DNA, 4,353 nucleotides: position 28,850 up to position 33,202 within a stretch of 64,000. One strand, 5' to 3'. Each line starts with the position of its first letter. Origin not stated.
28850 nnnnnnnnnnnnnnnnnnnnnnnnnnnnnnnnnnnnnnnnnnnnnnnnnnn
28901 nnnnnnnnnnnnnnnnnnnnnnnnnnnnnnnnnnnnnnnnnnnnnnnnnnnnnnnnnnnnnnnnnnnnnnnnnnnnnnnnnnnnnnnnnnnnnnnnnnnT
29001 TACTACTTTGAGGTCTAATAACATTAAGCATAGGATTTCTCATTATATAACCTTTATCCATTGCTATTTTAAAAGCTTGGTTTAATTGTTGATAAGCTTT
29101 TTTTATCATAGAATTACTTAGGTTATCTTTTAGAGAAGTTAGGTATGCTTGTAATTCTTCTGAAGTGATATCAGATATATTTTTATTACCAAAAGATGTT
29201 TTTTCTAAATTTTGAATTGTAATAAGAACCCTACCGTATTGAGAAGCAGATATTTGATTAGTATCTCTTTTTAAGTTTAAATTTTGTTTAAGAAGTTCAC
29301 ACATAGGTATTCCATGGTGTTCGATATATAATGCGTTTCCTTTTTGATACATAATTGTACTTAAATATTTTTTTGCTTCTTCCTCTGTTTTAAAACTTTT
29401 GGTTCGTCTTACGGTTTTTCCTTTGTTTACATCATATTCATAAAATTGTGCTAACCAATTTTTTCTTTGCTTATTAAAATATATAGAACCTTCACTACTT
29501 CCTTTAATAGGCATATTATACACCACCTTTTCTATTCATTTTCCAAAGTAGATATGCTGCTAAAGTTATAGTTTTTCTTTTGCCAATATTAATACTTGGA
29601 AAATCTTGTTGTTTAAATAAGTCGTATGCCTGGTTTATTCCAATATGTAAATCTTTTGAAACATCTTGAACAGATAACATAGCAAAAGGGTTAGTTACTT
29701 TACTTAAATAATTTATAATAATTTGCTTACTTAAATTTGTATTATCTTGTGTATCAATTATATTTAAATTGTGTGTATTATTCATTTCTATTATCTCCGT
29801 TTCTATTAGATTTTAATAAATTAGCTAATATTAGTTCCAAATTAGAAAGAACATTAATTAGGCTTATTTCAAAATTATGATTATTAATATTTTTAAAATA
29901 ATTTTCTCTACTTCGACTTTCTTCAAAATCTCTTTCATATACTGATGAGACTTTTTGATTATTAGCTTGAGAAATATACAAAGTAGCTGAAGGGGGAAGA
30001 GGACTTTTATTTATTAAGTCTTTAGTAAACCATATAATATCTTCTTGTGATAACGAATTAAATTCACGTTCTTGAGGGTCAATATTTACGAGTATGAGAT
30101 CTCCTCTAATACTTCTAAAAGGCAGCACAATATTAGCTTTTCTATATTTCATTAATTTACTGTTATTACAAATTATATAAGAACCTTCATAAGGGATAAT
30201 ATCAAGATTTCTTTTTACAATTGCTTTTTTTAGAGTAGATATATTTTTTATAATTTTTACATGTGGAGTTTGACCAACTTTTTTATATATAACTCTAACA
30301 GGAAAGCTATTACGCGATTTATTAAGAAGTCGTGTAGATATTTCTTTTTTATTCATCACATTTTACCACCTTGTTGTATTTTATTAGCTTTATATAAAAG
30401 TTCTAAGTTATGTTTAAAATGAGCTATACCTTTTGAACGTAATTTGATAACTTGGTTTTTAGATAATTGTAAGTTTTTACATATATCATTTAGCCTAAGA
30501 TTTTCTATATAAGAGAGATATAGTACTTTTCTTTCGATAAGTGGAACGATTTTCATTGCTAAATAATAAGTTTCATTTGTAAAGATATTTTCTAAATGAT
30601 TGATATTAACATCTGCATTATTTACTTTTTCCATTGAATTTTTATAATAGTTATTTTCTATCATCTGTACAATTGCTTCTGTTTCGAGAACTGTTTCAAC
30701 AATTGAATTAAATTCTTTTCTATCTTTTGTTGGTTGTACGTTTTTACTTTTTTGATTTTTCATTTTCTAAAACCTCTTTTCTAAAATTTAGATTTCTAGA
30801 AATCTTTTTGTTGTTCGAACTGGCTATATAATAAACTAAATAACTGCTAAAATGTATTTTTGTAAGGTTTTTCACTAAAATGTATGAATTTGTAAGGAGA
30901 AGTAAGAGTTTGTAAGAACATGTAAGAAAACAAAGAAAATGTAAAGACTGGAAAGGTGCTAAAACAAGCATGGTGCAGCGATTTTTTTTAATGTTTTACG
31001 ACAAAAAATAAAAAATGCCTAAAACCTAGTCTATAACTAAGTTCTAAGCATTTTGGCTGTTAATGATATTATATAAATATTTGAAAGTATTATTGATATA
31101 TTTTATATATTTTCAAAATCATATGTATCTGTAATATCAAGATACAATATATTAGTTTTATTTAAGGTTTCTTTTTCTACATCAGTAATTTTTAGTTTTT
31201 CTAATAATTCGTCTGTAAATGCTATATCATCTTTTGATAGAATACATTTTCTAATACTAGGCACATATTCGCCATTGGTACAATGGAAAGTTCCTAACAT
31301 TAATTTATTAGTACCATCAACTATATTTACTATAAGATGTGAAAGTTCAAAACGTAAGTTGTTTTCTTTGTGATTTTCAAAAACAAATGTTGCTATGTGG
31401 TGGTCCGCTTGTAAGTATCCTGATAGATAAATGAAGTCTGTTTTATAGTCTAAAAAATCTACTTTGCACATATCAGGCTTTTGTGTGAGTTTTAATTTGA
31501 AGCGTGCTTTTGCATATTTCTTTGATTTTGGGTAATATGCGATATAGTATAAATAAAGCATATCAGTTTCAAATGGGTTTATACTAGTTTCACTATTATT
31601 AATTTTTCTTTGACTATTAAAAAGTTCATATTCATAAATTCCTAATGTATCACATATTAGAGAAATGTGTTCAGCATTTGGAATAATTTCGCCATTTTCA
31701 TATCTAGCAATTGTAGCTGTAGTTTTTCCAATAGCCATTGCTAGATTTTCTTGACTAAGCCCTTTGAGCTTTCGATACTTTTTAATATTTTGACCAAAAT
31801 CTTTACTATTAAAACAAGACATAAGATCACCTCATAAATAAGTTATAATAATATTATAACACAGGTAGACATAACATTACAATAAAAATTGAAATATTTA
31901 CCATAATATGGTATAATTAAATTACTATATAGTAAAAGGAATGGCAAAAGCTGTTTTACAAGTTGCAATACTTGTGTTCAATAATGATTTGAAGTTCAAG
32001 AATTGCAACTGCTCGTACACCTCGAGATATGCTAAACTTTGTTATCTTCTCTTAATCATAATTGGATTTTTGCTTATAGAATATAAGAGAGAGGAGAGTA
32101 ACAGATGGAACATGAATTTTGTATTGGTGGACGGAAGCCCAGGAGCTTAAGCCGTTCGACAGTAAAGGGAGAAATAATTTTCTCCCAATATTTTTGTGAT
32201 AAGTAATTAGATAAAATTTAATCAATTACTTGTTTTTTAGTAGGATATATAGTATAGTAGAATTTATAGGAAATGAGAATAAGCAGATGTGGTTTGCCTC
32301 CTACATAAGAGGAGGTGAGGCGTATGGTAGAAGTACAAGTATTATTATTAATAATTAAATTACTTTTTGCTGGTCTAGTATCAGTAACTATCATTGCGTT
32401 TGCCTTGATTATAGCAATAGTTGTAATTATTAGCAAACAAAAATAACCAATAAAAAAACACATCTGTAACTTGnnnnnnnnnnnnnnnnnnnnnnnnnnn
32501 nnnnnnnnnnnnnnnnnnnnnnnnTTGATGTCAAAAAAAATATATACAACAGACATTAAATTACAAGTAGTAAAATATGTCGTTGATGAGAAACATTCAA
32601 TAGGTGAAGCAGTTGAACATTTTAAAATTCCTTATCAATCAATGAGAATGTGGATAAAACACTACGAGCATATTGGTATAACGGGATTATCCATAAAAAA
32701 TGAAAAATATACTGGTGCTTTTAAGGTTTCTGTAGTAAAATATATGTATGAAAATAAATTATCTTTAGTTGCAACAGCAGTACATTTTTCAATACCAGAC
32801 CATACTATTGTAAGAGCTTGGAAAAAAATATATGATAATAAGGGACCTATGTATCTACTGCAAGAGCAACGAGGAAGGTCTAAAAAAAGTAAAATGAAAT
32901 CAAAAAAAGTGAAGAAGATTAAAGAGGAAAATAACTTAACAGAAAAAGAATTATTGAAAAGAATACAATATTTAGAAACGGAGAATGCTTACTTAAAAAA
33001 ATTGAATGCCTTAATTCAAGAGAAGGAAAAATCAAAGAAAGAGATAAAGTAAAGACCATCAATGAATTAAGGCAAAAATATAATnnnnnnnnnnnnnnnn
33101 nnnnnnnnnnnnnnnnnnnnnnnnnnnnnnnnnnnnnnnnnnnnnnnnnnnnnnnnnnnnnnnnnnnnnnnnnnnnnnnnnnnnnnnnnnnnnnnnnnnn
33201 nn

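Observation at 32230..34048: par/Fst-style type I toxin-antitoxin locus split by an IS3 insertion exactly in its shared terminator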

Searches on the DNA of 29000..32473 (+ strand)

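Call 7: search_dna_similar(query=window:29000-32473:+, collection=phages, mode=near, max_rows=25)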
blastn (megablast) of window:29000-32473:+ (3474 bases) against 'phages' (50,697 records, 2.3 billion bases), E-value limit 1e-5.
No match.

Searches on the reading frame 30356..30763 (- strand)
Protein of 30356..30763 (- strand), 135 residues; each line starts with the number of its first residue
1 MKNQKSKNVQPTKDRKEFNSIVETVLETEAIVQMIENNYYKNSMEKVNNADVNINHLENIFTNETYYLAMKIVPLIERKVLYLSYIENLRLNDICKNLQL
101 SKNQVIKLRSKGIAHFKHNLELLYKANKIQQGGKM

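Call 4: search_protein_families(library=pfam, proteins=[window:30356-30763:-], max_evalue=1)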
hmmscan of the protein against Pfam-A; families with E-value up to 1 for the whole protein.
window:30356-30763:- (135 aa): 3 families
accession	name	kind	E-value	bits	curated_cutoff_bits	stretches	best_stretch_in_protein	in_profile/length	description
PF04545.22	Sigma70_r4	-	0.0074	16.2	24.1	1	74-114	6-46/50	Sigma-70, region 4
PF08281.18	Sigma70_r4_2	-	0.0078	16.3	25.7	1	73-108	11-46/54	Sigma-70, region 4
PF07374.17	DUF1492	-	0.08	13.6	21.5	1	77-110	60-93/100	Protein of unknown function (DUF1492)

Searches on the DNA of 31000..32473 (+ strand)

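Call 5: search_dna_similar(query=window:31000-32473:+, collection=plasmids, mode=near, max_rows=25)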
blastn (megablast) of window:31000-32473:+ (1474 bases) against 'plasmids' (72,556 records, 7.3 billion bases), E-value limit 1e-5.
No match.

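Call 45: search_rna_families(source=L077, start=2850, end=3350, threshold=evalue, max_evalue=5)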
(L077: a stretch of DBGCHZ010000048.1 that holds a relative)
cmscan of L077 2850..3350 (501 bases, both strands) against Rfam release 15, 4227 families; matches with E-value up to 5: 4.
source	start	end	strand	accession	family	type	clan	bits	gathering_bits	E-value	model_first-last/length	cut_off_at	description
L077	3137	3196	-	RF03638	mir-1537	Gene; miRNA;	-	18.8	63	0.48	1-61/61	no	mir-1537 microRNA precursor family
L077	3155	3183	-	RF02700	HtrA_thermometer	Cis-reg; thermoregulator;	-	16.7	52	2.6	1-46/46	no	HtrA 5' UTR thermometer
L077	3042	3159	-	RF00114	S15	Cis-reg; leader;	CL00121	12.4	39.5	2.8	1-117/117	no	Ribosomal S15 leader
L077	2971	3074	+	RF01412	BsrG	Gene; sRNA;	-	12.2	55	1.6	35-133/259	no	BsrG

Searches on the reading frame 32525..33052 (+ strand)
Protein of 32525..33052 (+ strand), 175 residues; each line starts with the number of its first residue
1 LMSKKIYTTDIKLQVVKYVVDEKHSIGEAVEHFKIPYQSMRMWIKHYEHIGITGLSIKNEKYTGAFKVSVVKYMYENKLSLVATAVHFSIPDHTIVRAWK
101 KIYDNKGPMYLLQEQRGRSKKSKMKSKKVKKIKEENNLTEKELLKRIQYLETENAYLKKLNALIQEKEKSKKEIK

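Call 4: search_protein_families(library=pfam, proteins=[window:32525-33052:+], max_evalue=1)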
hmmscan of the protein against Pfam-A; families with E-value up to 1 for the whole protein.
window:32525-33052:+ (175 aa): 10 families
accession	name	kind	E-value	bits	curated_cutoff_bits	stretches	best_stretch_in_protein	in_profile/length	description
PF13518.12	HTH_28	-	2.2e-12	47.3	25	2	12-55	2-44/52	Helix-turn-helix domain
PF01527.26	HTH_Tnp_1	-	1.5e-09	38.4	24.1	2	58-143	3-74/75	Transposase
PF13384.12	HTH_23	-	0.00029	21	24.6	1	10-55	5-49/50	Homeodomain-like domain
PF13642.11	DUF4144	-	0.00062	20.8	27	1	70-152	4-78/100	protein structure with unknown function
PF09607.16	BrkDBD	-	0.00096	19.5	23.4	1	3-45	2-47/58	Brinker DNA-binding domain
PF09432.15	THP2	-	0.0018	18.8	28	1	7-50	63-103/129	Tho complex subunit THP2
PF08822.17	DUF1804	-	0.0042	17.4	29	0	76-107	17-47/164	Protein of unknown function (DUF1804)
PF06627.17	DUF1153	-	0.025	15.1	23.5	1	8-57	31-80/87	Protein of unknown function (DUF1153)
PF05225.22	HTH_psq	-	0.063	13.4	20.4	0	77-104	15-42/45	helix-turn-helix, Psq domain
PF12096.13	DUF3572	-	0.25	12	25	1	56-102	35-81/84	Protein of unknown function (DUF3572)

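Call 72: search_protein_families(library=ncbifam, proteins=[window:32525-33052:+], max_evalue=0.001)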
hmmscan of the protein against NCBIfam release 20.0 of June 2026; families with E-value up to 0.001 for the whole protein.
window:32525-33052:+ (175 aa): 4 families
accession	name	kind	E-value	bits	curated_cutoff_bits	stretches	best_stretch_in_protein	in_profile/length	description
NF033516.0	transpos_IS3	equivalog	1.7e-12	47.3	160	1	66-169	2-90/369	IS3 family transposase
NF033545.0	transpos_IS630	equivalog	6.6e-05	22.5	100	0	13-58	2-47/299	IS630 family transposase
NF033577.2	transpos_IS481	equivalog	0.00029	20.4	224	0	12-56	2-46/284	IS481 family transposase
NF033594.2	transpos_ISNCY_2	equivalog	0.00068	18.9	250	0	70-134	2-65/368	ISNCY family transposase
